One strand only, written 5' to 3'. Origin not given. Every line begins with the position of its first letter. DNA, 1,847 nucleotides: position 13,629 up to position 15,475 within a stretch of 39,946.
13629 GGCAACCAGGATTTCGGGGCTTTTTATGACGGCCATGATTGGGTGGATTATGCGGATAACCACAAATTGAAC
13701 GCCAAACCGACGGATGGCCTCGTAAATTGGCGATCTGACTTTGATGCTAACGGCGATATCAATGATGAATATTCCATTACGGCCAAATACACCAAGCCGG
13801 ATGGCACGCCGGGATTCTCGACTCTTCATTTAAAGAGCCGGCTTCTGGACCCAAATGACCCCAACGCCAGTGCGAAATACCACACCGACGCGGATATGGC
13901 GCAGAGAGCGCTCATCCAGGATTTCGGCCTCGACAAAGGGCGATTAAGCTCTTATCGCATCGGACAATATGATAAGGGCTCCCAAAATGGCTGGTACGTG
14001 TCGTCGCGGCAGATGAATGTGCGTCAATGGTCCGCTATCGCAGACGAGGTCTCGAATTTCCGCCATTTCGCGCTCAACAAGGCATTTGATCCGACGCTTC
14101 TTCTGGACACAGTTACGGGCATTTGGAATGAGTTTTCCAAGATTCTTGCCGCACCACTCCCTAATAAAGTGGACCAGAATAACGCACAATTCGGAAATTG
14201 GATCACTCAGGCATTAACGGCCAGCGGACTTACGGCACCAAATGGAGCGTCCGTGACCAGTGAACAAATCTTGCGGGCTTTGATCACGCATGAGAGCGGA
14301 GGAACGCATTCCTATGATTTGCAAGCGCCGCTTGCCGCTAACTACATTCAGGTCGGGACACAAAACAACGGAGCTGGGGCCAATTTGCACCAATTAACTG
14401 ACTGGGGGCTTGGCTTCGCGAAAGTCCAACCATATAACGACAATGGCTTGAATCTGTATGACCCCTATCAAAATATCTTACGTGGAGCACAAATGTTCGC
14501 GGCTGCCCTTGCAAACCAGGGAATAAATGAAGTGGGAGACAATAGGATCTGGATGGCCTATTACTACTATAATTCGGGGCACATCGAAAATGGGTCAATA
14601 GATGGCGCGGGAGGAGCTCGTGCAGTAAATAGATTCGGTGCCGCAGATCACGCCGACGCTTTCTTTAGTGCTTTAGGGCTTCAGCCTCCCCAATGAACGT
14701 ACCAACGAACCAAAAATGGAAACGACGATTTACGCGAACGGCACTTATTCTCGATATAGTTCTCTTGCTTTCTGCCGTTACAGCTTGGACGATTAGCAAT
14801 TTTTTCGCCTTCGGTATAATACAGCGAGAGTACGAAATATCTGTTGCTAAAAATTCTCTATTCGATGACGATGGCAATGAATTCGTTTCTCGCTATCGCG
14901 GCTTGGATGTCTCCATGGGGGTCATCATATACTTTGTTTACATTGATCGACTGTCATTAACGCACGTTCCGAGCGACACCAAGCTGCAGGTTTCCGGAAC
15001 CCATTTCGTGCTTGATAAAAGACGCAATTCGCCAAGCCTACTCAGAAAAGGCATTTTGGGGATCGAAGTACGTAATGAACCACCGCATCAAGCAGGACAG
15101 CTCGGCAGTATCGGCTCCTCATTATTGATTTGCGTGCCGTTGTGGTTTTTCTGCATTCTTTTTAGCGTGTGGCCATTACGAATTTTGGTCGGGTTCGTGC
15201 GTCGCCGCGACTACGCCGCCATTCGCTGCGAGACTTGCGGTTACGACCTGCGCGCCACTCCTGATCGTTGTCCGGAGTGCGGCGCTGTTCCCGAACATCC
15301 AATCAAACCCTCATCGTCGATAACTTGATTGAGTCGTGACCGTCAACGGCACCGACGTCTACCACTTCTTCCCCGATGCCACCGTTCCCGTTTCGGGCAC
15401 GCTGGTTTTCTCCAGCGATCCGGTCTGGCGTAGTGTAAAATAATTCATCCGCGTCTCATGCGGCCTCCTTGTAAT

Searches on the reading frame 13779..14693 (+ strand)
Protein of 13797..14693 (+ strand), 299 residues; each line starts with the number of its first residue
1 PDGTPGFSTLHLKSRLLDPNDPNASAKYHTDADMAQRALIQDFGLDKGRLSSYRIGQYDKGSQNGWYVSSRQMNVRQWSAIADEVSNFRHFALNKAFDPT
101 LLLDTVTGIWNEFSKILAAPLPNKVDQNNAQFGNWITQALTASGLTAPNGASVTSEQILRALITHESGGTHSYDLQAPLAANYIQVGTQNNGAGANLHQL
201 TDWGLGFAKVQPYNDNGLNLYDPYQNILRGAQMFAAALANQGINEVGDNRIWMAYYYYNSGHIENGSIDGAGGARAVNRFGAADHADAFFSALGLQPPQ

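Call 45: predict_structure(alignment_id=A5)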
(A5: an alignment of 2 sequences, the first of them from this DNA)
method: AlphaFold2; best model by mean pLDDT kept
length: 300 residues; sequences in the alignment: 2
mean_pLDDT: 32.8   pTM: 0.25
mean pLDDT of the five models: 32.8, 32.7, 32.0, 31.6, 30.7
residues with pLDDT >= 90: 0; 70-90: 0; 50-70: 1; < 50: 299
segments of 3 or more residues with pLDDT < 50: 1-21, 23-300
pLDDT, mean of each block of 10 residues (from residue 1): 37 43 46 46 32 29 25 24 26 29 33 39 29 40 39 43 36 29 24 25 28 29 37 37 27 33 30 29 31 30
secondary structure, 60 per line:
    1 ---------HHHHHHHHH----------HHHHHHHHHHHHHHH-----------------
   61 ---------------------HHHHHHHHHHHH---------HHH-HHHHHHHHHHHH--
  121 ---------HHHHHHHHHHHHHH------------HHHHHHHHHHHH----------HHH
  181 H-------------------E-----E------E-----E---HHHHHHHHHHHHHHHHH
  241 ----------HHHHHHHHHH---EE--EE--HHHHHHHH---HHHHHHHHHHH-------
elements in order: H10-18 H29-43 H82-93 H107-118 H130-143 H156-167 H178-181 H224-240 H251-260 H272-279 H283-293
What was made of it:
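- On SLT / lysozyme-like lytic transglycosylase (Pfam PF01464), for the tip-2 terminal domain: The AF2 model is unusable at pLDDT 33 (call 45).
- Tried and rejected: The model failed at pLDDT 33, so no fold search was run on it (call 45).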

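Call 46: search_solved_structures(query=A5, max_evalue=10, show_alignments=3)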
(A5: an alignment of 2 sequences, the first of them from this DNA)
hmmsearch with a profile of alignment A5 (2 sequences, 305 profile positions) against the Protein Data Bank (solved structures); distinct sequences matched with E-value up to 10: 2.
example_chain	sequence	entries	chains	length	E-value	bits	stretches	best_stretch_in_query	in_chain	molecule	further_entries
6ccd_A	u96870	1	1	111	0.91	11.9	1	60-95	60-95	ABC transporter ATP-binding/permease protein Rv1747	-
6mnz_A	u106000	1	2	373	1.3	11.4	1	125-173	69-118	3,4-dihydroxy-2-butanone 4-phosphate synthase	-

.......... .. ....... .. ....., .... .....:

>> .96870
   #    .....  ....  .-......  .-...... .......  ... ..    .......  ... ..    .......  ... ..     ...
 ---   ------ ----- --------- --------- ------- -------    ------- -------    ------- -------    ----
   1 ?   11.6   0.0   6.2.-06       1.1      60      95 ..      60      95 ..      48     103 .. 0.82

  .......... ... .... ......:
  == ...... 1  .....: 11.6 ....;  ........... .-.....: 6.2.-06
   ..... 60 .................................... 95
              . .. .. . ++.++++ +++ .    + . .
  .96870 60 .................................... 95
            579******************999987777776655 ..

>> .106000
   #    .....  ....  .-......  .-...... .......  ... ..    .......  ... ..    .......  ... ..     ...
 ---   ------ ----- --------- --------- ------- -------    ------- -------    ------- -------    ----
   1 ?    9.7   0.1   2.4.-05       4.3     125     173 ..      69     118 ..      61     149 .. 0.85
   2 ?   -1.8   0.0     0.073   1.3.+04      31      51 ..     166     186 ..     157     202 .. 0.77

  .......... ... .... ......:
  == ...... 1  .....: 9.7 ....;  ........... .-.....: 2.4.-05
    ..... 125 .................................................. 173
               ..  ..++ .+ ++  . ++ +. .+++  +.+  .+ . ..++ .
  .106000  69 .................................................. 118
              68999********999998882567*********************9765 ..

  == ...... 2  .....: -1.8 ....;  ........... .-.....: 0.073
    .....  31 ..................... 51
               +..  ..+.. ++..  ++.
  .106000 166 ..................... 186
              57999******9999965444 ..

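Call 49: search_protein_families(library=phrogs, proteins=[window:13797-14693:+], max_evalue=0.1)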
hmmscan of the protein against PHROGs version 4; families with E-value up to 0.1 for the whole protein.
window:13797-14693:+ (299 aa): 0 families

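Call 71: search_protein_representatives(alignment_id=A5)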
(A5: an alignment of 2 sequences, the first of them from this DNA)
Query: 2 sequences, 305 profile positions. Proteins with E-value up to 0.001 (for the whole library): 38; up to 1e-10: 36; up to 1e-30: 28. The best 38 are listed.
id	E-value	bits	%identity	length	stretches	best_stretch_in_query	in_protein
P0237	2.6e-181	618.1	-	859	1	3-305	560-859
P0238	4.1e-178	607.5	-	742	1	1-304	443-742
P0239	4.8e-119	413.5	-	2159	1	5-304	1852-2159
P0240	2.9e-81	289.5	-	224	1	79-304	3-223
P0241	9.5e-79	281.2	-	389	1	7-304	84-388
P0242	1.1e-71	258.0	-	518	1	3-304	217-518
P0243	5.6e-70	252.4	-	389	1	9-298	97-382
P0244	2.4e-68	247.0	-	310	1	12-304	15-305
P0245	4.0e-68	246.3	-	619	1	3-302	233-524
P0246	2.0e-67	244.0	-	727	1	11-302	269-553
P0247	3.0e-65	236.9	-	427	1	10-269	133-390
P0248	2.7e-64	233.7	-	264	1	37-303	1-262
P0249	1.2e-62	228.3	-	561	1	6-279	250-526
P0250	8.9e-62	225.4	-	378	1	3-303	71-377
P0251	5.3e-59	216.3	-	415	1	4-304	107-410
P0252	6.7e-59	216.0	-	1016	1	4-298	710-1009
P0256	2.2e-46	174.9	-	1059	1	11-298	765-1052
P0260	2.3e-40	155.2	-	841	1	7-304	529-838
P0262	4.1e-38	147.7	-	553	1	11-270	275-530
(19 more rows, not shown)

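Call 74: search_solved_structures(query=A8, max_evalue=10, show_alignments=3)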
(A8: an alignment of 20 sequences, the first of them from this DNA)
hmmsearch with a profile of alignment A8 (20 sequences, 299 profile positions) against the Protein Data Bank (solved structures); distinct sequences matched with E-value up to 10: 0.

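Call 75: search_protein_families(library=pfam, proteins=[P0239, P0252, P0256, P0260, P0246, P0245, P0242, P0249, P0262], max_evalue=0.01)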
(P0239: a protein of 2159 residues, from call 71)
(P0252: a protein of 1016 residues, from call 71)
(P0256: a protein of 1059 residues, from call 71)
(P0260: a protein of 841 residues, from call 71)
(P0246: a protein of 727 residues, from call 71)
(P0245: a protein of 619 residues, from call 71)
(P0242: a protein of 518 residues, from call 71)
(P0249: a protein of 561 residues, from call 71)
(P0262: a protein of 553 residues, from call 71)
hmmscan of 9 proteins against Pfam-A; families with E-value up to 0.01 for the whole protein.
P0239 (2159 aa): 5 families
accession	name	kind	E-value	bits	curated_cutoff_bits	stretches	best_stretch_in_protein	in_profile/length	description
PF00041.27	fn3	-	3.5e-18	66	25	1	995-1073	2-77/84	Fibronectin type III domain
PF00404.24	Dockerin_1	-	4.7e-06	27.1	22.9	1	309-358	1-49/57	Dockerin type I domain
PF25059.1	FN3_DSCAM-DSCAML_C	-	6e-05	23.7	39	1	1006-1080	5-80/89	DSCAM/DSCAML C-terminal Fn3-like domain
PF16656.11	Pur_ac_phosph_N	-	8.4e-05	23.5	30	1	999-1079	6-92/93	Purple acid Phosphatase, N-terminal domain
PF01464.25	SLT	-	0.0096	15.9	21.3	0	2074-2117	61-98/117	Transglycosylase SLT domain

P0252 (1016 aa): 2 families
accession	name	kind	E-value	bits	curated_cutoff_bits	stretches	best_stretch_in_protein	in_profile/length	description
PF18884.5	TSP3_bac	-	1.6e-11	44.3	25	1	261-276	1-16/22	Bacterial TSP3 repeat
PF03495.19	Binary_toxB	-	0.0029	18.2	25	0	261-275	2-16/78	Clostridial binary toxin B/anthrax toxin PA Ca-binding domain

P0256 (1059 aa): 0 families

P0260 (841 aa): 2 families
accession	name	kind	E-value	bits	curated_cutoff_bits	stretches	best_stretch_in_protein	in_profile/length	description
PF16656.11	Pur_ac_phosph_N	-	2.6e-05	25.1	30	1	96-171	15-93/93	Purple acid Phosphatase, N-terminal domain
PF00041.27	fn3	-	0.00026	21.6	25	1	118-168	41-82/84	Fibronectin type III domain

P0246 (727 aa): 3 families
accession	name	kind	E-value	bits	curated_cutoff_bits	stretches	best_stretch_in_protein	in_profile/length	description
PF13620.12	CarboxypepD_reg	-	5.3e-08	33.5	32.3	1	651-725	2-80/82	Carboxypeptidase regulatory-like domain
PF13715.12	CarbopepD_reg_2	-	0.00051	20.5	32.2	1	651-718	1-68/88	CarboxypepD_reg-like domain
PF01190.23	Pollen_Ole_e_1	-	0.0082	16.9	23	0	563-602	20-60/99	Pollen protein Ole e 1 like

P0245 (619 aa): 1 family
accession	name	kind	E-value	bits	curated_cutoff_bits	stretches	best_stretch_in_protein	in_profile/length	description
PF01190.23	Pollen_Ole_e_1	-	0.0029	18.3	23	0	532-577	17-59/99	Pollen protein Ole e 1 like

P0242 (518 aa): 0 families

P0249 (561 aa): 0 families

P0262 (553 aa): 0 families

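Call 77: find_encoding_contigs(protein=P0239, flank=6000, max_places=3)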
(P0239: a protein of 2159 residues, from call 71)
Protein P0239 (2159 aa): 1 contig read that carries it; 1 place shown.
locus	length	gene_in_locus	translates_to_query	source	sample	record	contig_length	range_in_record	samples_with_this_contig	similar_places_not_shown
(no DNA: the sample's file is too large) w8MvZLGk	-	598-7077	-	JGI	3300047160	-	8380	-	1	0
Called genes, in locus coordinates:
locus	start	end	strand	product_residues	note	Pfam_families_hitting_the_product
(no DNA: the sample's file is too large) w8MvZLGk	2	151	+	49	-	?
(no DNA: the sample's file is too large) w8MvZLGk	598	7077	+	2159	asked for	PF00404:Dockerin_1 (faint), PF00041:fn3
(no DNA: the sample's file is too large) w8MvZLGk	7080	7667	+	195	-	-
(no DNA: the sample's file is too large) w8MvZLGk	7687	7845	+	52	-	-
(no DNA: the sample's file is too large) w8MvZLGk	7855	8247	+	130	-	PF04379:DUF525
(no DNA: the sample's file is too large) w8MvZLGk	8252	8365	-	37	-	-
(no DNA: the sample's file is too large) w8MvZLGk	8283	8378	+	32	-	?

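Call 78: find_encoding_contigs(protein=P0252, flank=6000, max_places=3)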
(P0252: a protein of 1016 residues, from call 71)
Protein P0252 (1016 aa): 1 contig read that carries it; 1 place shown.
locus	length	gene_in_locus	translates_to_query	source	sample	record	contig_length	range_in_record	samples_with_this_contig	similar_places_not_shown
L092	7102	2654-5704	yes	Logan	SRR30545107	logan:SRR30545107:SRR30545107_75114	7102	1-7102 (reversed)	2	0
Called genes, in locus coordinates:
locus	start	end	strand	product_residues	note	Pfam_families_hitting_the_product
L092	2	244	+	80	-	?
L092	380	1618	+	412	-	-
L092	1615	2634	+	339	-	PF13385:Laminin_G_3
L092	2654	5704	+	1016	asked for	PF18884:TSP3_bac (faint)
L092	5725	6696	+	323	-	-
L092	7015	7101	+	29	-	?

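Call 79: find_encoding_contigs(protein=P0256, flank=6000, max_places=3)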
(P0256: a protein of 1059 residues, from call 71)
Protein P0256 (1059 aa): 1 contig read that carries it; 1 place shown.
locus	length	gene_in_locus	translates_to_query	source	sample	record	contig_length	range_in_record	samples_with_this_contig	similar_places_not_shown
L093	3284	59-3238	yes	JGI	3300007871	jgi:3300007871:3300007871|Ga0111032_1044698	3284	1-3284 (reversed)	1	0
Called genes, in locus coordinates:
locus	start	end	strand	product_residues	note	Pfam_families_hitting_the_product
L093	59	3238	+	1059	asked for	-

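Call 80: find_encoding_contigs(protein=P0260, flank=6000, max_places=3)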
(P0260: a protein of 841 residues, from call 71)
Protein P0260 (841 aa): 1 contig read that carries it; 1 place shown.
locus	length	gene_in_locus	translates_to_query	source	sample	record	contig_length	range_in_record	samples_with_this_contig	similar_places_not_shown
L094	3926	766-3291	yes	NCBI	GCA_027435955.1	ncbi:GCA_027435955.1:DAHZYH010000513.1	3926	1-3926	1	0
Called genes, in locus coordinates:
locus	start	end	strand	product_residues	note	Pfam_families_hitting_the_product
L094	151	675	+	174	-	-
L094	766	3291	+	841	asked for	PF16656:Pur_ac_phosph_N (faint)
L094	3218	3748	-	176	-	-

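Call 83: find_encoding_contigs(protein=P0242, flank=5000, max_places=3)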
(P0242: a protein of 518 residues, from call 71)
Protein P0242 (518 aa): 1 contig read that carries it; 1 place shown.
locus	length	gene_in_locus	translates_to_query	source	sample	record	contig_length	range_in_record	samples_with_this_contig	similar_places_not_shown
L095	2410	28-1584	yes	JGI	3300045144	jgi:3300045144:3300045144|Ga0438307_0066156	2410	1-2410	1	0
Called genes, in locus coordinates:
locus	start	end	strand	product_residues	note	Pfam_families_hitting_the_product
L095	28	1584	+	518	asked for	-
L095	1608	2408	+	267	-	?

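Call 84: find_encoding_contigs(protein=P0251, flank=5000, max_places=3)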
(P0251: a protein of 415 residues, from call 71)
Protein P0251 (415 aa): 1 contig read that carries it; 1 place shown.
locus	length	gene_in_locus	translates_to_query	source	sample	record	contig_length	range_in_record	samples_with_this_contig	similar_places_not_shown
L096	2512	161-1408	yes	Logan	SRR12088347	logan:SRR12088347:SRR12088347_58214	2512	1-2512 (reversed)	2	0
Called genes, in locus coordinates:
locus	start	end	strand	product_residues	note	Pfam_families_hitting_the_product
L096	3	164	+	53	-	?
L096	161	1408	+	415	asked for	-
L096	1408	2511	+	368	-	?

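Call 86: find_encoding_contigs(protein=P0240, flank=5000, max_places=3)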
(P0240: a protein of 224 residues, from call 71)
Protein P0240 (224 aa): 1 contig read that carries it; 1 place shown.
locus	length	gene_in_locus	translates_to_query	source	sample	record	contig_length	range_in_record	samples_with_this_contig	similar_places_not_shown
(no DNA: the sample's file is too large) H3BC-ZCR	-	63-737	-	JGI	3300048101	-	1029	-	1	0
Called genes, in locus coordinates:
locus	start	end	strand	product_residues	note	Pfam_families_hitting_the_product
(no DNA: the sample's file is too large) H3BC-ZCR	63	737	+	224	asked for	-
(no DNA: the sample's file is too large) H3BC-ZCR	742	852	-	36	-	-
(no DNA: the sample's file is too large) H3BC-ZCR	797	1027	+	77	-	?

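Call 87: find_encoding_contigs(protein=P0241, flank=5000, max_places=3)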
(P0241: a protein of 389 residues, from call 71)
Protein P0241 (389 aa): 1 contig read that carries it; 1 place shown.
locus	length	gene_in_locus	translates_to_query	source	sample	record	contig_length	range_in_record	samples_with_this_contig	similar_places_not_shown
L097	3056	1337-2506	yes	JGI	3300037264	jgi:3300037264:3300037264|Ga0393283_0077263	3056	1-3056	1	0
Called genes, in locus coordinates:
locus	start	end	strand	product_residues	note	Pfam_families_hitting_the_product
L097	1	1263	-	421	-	?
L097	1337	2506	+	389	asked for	-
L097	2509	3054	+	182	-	?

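Call 93: search_protein_families(library=pfam, alignment_id=A8, max_evalue=1)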
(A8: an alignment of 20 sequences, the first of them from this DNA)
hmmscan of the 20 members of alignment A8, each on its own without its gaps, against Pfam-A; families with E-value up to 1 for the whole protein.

A. member 1, seq(305 aa): 1 family
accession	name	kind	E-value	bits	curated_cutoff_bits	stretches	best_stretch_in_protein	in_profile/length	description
PF01464.25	SLT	-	0.11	12.5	21.3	1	219-270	55-100/117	Transglycosylase SLT domain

B. families by the number of members that match (of 20 scanned): 6 families
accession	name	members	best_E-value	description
PF01464.25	SLT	11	7.9e-05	Transglycosylase SLT domain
PF17752.6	BLF1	1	0.074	Burkholderia lethal factor 1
PF06791.18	TMP_2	1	0.099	Prophage tail length tape measure protein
PF17653.6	DUF5522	1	0.16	Family of unknown function (DUF5522)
PF19590.4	TrbL_3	1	0.2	TrbL/VirB6 plasmid conjugal transfer like protein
PF14254.12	DUF4348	1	0.27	Domain of unknown function (DUF4348)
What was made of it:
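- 13795..14693 (+): Tip-2 terminal domain (aa 560-859), weakly SLT/lysozyme-like. HES is at 14283-14303, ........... at 14397-14429, YYNSG at 14562-14579. Pfam SLT is sub-threshold in 11 of 20 relatives (best 7.9e-5; orphan 1 itself 0.11) and is the only recurring family (call 93).
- On SLT / lysozyme-like lytic transglycosylase (Pfam PF01464), for the tip-2 terminal domain: 11 of 20 relatives give SLT hits, best 7.9e-5, and SLT is the only recurring family (call 93).
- SLT is the only recurring Pfam signal, in 11 of 20 relatives (call 93).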

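Call 96: list_cluster_members(proteins=[P0260, P0241, P0238, P0239, P0252])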
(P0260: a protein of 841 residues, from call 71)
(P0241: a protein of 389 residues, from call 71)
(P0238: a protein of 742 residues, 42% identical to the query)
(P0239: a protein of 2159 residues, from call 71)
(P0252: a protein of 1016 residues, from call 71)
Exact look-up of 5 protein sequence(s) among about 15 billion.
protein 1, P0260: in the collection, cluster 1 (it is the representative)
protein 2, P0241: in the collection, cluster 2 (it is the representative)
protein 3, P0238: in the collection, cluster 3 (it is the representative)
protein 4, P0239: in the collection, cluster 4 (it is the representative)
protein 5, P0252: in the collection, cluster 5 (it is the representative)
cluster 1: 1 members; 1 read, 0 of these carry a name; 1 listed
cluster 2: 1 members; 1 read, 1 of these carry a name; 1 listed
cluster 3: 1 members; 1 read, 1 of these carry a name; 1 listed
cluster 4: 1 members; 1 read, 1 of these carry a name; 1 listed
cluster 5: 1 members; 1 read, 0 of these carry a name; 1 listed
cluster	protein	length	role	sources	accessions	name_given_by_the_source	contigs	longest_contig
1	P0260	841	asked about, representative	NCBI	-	-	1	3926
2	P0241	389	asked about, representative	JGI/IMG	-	hypothetical protein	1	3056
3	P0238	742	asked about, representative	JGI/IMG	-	hypothetical protein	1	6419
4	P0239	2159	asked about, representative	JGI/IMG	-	hypothetical protein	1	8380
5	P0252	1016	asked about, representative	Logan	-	-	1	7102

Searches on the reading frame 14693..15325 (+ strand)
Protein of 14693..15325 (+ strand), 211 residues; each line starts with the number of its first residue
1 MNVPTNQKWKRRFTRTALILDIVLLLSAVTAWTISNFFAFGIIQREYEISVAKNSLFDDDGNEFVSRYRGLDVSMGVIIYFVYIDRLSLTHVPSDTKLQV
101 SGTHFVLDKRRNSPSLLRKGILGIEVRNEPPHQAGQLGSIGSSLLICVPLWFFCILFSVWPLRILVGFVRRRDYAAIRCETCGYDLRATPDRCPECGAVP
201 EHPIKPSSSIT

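Call 8: search_protein_families(library=pfam, proteins=[window:14693-15325:+], max_evalue=0.1)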
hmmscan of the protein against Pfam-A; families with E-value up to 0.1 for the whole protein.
window:14693-15325:+ (211 aa): 5 families
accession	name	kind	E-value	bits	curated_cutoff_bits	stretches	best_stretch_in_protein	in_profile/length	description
PF12773.13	DZR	-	0.0024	18.4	27.3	1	176-199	12-33/45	Double zinc ribbon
PF21349.2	RUBY_RBDX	-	0.0038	17.1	26.5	1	178-201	2-27/30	Rubrerythrin, rubredoxin-like domain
PF23458.2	DUF7130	-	0.024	15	35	0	174-199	51-79/89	Domain of unknown function (DUF7130)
PF01155.25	HypA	-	0.075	13.5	28.9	0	175-199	69-95/112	Hydrogenase/urease nickel incorporation, metallochaperone, hypA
PF18073.7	Zn_ribbon_LapB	-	0.093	12.9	25.7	0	178-198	2-22/28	Rubredoxin metal binding domain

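Call 9: search_protein_families(library=ncbifam, proteins=[window:14693-15325:+], max_evalue=0.1)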
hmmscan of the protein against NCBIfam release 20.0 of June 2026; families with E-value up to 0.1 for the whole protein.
window:14693-15325:+ (211 aa): 3 families
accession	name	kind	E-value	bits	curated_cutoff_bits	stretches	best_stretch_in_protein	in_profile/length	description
NF045720.1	rubredox_RCKP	subfamily_domain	0.0088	15.6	45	1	178-198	5-27/34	RCKP-type rubredoxin-like domain-containing protein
NF004071.0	PRK05580.2-3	equivalog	0.028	12.3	1105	1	169-199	460-489/735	primosomal protein N'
NF049953.1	ribbon_DG_selen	exception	0.05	13.5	130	1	173-197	144-168/172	zinc ribbon-containing (seleno)protein DG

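Call 24: find_homologous_proteins(query=window:14693-15325:+, max_evalue=0.001)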
Query window:14693-15325:+ (211 aa): 1811 proteins with E <= 0.001 among 2058 candidates; the best 120 are listed.
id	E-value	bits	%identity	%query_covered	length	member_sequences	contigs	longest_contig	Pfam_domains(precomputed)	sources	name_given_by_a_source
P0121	6.8e-140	482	100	100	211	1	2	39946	-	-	-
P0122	1.2e-16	79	44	28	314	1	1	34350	PF12773.14,PF09538.16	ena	-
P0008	1.0e-14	73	44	32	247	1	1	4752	-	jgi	jgi:hypothetical protein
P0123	4.0e-14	71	58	29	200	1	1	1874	-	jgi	jgi:hypothetical protein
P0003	3.6e-13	68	72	13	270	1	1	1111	PF12773.14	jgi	jgi:predicted Zn-ribbon and HTH transcriptional regulator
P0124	5.2e-13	67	50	35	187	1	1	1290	-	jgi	jgi:hypothetical protein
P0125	7.6e-13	67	60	26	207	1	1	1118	-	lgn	-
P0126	1.6e-12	66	54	27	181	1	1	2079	-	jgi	jgi:hypothetical protein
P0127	1.7e-12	65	43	45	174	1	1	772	-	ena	-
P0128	1.9e-12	65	30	91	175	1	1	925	-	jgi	jgi:hypothetical protein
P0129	2.0e-12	65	54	32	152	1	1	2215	-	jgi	jgi:hypothetical protein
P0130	2.1e-12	65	57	24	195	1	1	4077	-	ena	-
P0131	2.3e-12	65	61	26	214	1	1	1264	-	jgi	jgi:hypothetical protein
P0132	2.4e-12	65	54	32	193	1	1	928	-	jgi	jgi:hypothetical protein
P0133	2.9e-12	65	47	35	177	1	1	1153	-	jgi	jgi:hypothetical protein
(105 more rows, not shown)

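Call 25: find_encoding_contigs(protein=P0121, flank=10000, max_places=6)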
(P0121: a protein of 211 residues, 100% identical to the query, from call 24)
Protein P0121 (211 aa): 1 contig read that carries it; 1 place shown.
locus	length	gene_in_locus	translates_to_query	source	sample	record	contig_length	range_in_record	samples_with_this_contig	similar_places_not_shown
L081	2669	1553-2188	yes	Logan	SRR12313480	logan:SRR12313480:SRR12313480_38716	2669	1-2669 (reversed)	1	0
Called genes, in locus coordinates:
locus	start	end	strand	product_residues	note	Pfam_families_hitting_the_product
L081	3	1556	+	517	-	?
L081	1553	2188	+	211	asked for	-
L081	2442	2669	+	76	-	?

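Call 49: search_protein_families(library=phrogs, proteins=[window:14693-15325:+], max_evalue=0.1)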
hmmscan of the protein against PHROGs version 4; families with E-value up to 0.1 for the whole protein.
window:14693-15325:+ (211 aa): 2 families
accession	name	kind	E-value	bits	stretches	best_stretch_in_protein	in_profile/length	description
phrog_12167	-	unknown function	0.019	16.1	1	176-198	142-164/182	-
phrog_6586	-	unknown function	0.065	14.1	0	175-198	2-25/129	-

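Call 50: search_protein_families(library=padloc, proteins=[window:14693-15325:+], max_evalue=0.1)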
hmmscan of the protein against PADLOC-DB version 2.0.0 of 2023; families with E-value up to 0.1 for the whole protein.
window:14693-15325:+ (211 aa): 0 families
